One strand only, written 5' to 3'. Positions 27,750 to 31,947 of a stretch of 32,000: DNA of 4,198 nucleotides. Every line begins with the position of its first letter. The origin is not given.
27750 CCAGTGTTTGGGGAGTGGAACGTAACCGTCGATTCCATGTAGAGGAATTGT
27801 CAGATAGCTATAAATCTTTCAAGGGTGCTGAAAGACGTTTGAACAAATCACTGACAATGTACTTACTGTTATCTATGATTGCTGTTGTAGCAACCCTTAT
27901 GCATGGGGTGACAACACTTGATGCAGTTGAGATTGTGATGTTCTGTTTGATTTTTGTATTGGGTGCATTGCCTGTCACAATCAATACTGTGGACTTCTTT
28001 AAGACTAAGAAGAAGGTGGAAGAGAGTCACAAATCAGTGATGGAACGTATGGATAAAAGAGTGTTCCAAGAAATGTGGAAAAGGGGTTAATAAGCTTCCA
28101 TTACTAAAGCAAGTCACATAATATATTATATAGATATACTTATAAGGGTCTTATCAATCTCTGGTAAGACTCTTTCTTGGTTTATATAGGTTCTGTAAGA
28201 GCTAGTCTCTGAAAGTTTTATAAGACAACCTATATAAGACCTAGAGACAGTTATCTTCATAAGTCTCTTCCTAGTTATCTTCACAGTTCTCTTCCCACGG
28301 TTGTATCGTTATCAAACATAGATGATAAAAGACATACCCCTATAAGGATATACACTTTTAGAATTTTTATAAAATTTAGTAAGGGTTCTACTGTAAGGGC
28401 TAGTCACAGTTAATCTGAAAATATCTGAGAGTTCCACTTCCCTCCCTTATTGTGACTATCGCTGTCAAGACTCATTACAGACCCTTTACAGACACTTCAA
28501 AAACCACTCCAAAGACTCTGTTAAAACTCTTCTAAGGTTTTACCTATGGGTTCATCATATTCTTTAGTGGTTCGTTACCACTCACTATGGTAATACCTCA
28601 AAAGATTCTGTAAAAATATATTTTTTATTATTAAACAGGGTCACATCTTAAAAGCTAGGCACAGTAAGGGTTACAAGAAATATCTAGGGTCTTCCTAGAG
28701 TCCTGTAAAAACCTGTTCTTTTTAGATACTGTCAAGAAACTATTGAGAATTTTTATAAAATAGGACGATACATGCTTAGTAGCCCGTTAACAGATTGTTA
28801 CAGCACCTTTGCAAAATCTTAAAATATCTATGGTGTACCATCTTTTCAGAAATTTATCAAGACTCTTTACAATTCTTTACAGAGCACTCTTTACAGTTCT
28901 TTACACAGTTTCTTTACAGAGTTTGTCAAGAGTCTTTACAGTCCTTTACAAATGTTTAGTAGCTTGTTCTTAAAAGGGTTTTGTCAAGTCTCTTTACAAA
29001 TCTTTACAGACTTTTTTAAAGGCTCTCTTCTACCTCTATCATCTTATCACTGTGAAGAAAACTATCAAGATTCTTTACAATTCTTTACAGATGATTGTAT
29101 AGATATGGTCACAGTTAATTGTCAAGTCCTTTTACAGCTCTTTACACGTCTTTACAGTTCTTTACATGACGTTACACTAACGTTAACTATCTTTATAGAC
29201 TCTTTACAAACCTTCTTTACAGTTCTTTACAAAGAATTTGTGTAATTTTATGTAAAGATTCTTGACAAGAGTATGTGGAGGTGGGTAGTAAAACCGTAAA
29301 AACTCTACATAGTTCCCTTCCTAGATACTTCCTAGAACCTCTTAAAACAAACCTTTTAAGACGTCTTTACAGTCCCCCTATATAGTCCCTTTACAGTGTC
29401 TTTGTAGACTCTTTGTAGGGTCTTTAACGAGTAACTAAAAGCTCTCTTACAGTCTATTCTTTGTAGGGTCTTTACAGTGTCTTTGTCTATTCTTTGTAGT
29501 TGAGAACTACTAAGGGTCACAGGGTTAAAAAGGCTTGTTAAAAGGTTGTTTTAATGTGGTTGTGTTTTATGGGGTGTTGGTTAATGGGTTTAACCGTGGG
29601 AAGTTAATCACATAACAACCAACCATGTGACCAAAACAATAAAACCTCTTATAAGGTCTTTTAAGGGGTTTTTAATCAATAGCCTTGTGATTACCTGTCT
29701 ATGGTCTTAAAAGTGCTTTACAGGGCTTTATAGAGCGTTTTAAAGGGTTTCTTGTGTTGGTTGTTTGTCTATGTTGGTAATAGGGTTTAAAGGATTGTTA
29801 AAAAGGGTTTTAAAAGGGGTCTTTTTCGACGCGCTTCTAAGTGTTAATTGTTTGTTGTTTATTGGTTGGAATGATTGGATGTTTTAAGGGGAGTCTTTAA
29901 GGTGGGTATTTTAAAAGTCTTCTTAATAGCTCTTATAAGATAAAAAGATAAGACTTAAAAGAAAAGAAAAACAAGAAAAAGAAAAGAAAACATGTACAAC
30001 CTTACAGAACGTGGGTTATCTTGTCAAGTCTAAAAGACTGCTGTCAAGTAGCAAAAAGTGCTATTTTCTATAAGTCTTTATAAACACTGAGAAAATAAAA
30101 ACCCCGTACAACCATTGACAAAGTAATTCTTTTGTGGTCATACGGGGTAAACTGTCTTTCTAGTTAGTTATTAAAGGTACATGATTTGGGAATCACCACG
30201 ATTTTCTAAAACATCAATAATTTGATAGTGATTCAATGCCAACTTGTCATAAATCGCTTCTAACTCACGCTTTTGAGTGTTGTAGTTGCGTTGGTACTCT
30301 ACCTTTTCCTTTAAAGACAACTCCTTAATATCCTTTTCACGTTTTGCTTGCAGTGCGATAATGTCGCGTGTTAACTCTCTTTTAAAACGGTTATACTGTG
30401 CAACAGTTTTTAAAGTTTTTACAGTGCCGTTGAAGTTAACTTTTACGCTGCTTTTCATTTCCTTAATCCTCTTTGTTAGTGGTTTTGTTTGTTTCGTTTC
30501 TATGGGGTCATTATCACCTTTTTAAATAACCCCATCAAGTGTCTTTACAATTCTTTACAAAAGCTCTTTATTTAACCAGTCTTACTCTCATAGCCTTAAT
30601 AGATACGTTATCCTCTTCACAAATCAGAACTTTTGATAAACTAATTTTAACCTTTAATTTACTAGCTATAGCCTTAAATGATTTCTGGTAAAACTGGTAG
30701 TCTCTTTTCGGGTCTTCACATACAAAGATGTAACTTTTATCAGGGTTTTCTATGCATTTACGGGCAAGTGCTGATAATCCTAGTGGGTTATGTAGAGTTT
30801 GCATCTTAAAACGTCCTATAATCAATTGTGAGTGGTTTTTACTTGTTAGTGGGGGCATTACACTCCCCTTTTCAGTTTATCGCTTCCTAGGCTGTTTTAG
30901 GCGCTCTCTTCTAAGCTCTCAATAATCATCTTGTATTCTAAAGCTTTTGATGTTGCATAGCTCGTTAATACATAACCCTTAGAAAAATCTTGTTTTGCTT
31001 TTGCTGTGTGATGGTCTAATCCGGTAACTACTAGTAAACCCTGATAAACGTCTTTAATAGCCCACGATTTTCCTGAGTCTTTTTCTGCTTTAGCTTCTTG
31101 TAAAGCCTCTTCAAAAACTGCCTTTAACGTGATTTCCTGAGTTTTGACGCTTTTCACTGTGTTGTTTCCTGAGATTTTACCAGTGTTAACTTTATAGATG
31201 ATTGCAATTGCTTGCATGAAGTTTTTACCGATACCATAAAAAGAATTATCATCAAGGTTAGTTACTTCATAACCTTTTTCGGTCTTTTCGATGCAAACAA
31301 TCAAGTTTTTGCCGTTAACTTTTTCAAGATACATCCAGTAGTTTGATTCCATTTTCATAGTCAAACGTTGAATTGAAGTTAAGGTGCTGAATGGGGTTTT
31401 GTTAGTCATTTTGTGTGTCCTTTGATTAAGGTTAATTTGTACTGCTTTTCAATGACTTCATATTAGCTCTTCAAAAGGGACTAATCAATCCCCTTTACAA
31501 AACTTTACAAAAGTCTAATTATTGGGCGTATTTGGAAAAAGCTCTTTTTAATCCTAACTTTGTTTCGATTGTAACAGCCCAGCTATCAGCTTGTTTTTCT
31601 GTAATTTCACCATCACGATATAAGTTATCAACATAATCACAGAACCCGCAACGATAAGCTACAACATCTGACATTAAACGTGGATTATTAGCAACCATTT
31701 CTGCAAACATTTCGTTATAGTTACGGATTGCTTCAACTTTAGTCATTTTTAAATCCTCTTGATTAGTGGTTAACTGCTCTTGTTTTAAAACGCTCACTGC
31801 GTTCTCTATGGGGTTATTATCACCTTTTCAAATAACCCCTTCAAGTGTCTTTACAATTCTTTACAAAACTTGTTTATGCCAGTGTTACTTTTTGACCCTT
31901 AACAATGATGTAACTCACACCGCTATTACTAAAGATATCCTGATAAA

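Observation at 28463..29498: Co-oriented, helically phased array of about 30 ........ boxes built from promoter-upstream modules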

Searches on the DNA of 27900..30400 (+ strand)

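Call 4: search_dna_similar(query=window:28100-30200:+, collection=phages, mode=near, max_rows=30)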
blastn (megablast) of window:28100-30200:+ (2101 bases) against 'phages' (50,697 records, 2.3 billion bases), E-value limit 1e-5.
Records with a match: 2; places in all: 2; records where one place covers at least 80% of the query: 1.
Best place of each record, by identity: 80-90% 2.
By first word of the organism name: Hafnia 2.
By host as written in the record: Hafnia paralvei 2.
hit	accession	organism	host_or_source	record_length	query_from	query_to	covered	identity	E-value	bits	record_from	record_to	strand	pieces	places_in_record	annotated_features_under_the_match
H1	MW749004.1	Hafnia phage vB_HpaM_Zyzzx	Hafnia paralvei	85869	1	2101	100%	87.5%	0e+0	2364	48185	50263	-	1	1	hypothetical protein (x2)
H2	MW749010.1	Hafnia phage vB_HpaM_SarahDanielle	Hafnia paralvei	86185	1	1197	57%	83.9%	0e+0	1101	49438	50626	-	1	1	hypothetical protein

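Call 6: get_annotated_region(hit=H1, flank=6000)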
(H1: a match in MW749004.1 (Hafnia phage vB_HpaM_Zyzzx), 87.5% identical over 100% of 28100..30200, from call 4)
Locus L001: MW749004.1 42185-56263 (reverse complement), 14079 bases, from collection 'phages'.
description: Hafnia phage vB_HpaM_Zyzzx, complete genome.
organism: Hafnia phage vB_HpaM_Zyzzx (NCBI taxid 2836109)
taxonomy: Viruses; Duplodnaviria; Heunggongvirae; Uroviricota; Caudoviricetes; Ounavirinae
host: Hafnia paralvei; source: Orem; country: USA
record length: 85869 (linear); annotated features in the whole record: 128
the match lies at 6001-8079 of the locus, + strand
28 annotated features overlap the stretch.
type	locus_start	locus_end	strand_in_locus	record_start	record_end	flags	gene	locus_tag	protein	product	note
CDS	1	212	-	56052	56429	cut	-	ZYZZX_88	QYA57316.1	hypothetical protein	-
CDS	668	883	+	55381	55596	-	-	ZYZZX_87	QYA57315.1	hypothetical protein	-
CDS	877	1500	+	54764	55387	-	-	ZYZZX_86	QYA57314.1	hypothetical protein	-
CDS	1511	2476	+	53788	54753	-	-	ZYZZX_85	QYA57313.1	putative tail protein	-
CDS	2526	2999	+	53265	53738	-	-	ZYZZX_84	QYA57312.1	putative lysin protein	-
CDS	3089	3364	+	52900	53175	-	-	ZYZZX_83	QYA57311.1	hypothetical protein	-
CDS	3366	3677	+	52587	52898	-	-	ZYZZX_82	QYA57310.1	hypothetical protein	-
CDS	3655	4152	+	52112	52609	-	-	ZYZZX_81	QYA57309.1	hypothetical protein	-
CDS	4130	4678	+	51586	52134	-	-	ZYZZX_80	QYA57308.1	hypothetical protein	-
CDS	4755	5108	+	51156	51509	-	-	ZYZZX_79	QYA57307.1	hypothetical protein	-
CDS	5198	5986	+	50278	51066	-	-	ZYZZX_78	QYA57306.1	hypothetical protein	-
CDS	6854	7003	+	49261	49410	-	-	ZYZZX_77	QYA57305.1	hypothetical protein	-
CDS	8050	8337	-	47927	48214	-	-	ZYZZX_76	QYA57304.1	hypothetical protein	-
CDS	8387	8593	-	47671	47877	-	-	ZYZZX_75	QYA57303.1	hypothetical protein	-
CDS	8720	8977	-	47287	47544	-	-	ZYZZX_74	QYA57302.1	putative gyrase/topoisomerase IV subunit A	-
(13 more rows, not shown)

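Call 7: get_annotated_region(hit=H2, flank=6000)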
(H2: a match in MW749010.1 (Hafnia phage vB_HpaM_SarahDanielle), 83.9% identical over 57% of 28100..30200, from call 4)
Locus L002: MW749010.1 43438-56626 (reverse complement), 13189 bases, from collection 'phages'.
description: Hafnia phage vB_HpaM_SarahDanielle, complete genome.
organism: Hafnia phage vB_HpaM_SarahDanielle (NCBI taxid 2836113)
taxonomy: Viruses; Duplodnaviria; Heunggongvirae; Uroviricota; Caudoviricetes; Ounavirinae
host: Hafnia paralvei; source: Orem; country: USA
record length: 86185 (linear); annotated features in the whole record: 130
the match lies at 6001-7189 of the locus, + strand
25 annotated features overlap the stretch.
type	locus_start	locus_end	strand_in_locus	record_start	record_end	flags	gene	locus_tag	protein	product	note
CDS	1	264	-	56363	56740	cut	-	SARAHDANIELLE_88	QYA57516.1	hypothetical protein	-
CDS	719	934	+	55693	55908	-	-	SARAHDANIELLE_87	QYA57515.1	hypothetical protein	-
CDS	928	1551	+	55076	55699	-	-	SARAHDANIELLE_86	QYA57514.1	hypothetical protein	-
CDS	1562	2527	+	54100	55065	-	-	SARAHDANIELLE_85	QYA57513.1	putative tail protein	-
CDS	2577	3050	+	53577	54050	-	-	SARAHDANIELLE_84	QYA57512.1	putative lysin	-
CDS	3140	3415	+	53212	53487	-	-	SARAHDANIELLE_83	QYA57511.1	hypothetical protein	-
CDS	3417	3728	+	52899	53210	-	-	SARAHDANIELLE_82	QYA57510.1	hypothetical protein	-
CDS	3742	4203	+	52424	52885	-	-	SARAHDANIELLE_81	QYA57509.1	hypothetical protein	-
CDS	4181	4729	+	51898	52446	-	-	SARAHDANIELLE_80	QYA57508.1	hypothetical protein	-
CDS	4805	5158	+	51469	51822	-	-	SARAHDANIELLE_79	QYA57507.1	hypothetical protein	-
CDS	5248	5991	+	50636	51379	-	-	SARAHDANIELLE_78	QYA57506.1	hypothetical protein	-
CDS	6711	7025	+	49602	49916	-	-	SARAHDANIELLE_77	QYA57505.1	hypothetical protein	-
CDS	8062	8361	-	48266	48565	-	-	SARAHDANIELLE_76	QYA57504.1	hypothetical protein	-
CDS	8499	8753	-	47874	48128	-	-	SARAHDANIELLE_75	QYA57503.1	hypothetical protein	-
CDS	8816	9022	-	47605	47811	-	-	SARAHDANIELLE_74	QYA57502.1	hypothetical protein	-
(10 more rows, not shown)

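Call 64: search_dna_similar(query=window:28700-29600:+, collection=phages, mode=distant, max_rows=25)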
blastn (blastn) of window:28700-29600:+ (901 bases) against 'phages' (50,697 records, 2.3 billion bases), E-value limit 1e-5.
Records with a match: 31; places in all: 33; records where one place covers at least 80% of the query: 1.
Best place of each record, by identity: 80-90% 9; 60-80% 22.
By first word of the organism name: Shigella 14; Citrobacter 8; Escherichia 7; Hafnia 2.
By host as written in the record: Shigella flexneri 7; Citrobacter freundii 5; Shigella sp. 3; Hafnia paralvei 2; Shigella boydii; Shigella flexneri 2; Escherichia coli MG1655 2; Escherichia coli M719-6WT 1; Escherichia coli DH5a 1; and 8 more.
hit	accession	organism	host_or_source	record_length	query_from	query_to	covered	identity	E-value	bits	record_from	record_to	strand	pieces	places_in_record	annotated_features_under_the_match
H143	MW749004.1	Hafnia phage vB_HpaM_Zyzzx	Hafnia paralvei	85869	3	901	100%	85.1%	0e+0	1070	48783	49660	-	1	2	hypothetical protein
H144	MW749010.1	Hafnia phage vB_HpaM_SarahDanielle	Hafnia paralvei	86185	3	637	70%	82.6%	0e+0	673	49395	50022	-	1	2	hypothetical protein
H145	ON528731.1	Shigella phage ESh21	Shigella sp.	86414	74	259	21%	70.9%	1e-6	62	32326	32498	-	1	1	hypothetical protein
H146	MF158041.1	Shigella phage Sf15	Shigella flexneri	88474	62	206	16%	73.0%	3e-7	64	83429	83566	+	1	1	none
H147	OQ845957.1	Escherichia phage pEC-M719-6WT.1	Escherichia coli M719-6WT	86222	74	221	16%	71.1%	3e-6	60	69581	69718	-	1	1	hypothetical protein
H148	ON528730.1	Shigella phage ESh20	Shigella sp.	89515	62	206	16%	72.3%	3e-7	64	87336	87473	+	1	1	none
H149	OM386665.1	Escherichia phage vB_EcoM_ESCO56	Escherichia coli DH5a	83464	74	212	15%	73.6%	2e-8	66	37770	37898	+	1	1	none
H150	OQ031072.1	Shigella phage SFPB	Shigella flexneri KCTC 22192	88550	74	209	15%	73.7%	8e-8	65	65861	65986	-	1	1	none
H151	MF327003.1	Shigella phage Sf14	Shigella flexneri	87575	74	206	15%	74.8%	2e-9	71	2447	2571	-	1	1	none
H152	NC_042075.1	Shigella phage Sf14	Shigella flexneri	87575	74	206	15%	74.8%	2e-9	71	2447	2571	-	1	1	none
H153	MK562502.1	Shigella phage KPS64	Shigella flexneri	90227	74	206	15%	74.1%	2e-9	71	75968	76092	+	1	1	none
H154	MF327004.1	Shigella phage Sf17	Shigella boydii; Shigella flexneri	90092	74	206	15%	74.1%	2e-8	66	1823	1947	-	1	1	none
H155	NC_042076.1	Shigella phage Sf17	Shigella boydii; Shigella flexneri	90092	74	206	15%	74.1%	2e-8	66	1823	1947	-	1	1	none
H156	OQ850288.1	Escherichia phage vB_EcoM_ULIM9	Escherichia sp.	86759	74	206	15%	73.3%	1e-6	62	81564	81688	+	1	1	hypothetical protein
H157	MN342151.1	Escherichia phage vB_EcoM_3HA14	Escherichia coli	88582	74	206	15%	72.6%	1e-6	62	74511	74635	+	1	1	none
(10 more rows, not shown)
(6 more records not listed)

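Call 66: search_rna_families(source=window, start=27900, end=30400, threshold=evalue, max_evalue=1)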
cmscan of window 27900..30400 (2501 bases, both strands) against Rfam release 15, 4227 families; matches with E-value up to 1: 0.
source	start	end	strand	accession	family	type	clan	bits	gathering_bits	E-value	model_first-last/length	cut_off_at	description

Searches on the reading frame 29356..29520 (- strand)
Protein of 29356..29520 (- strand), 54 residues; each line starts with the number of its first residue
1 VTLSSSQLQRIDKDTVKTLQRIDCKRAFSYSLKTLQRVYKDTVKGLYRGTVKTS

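Call 102: search_protein_families(library=phrogs, proteins=[window:29356-29520:-], max_evalue=0.001)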
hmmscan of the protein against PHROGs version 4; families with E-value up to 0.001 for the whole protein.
window:29356-29520:- (54 aa): 1 family
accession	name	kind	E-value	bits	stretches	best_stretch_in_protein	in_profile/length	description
phrog_5388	-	lysis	6.6e-05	23.7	0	6-21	10-25/60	Rz-like spanin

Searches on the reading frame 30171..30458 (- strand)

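Call 32: search_protein_families(library=pfam, proteins=[window:30171-30458:-], max_evalue=0.01)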
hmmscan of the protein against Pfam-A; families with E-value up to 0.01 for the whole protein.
window:30171-30458:- (95 aa): 1 family
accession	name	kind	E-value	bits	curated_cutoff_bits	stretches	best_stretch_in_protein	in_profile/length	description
PF02936.19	COX4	-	0.0041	17.6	26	1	20-55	17-51/138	Cytochrome c oxidase subunit IV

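Call 33: search_protein_families(library=phrogs, proteins=[window:30171-30458:-], max_evalue=0.001)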
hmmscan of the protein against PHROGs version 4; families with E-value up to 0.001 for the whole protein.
window:30171-30458:- (95 aa): 0 families

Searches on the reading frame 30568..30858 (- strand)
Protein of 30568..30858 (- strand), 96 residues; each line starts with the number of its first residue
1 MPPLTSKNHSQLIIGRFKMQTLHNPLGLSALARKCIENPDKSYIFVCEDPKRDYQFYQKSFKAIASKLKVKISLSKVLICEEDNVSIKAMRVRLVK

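Call 32: search_protein_families(library=pfam, proteins=[window:30568-30858:-], max_evalue=0.01)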
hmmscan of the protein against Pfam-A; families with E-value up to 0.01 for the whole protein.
window:30568-30858:- (96 aa): 0 families

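Call 33: search_protein_families(library=phrogs, proteins=[window:30568-30858:-], max_evalue=0.001)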
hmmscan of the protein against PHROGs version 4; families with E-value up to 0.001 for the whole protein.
window:30568-30858:- (96 aa): 1 family
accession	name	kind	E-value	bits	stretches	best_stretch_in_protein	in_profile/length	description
phrog_5988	-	unknown function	0.00015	22.8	1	41-87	19-63/72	-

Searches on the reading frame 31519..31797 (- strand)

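Call 32: search_protein_families(library=pfam, proteins=[window:31519-31797:-], max_evalue=0.01)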
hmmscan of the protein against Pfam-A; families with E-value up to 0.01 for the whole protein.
window:31519-31797:- (92 aa): 0 families

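Call 33: search_protein_families(library=phrogs, proteins=[window:31519-31797:-], max_evalue=0.001)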
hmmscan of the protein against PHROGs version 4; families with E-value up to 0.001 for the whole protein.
window:31519-31797:- (92 aa): 3 families
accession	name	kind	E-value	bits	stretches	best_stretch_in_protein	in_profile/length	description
phrog_336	-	unknown function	1.8e-10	41.7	1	17-74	2-54/57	-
phrog_28306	-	unknown function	0.00048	20.9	1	50-75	28-53/54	-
phrog_9294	-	unknown function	0.00052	21.4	0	28-60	53-91/127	-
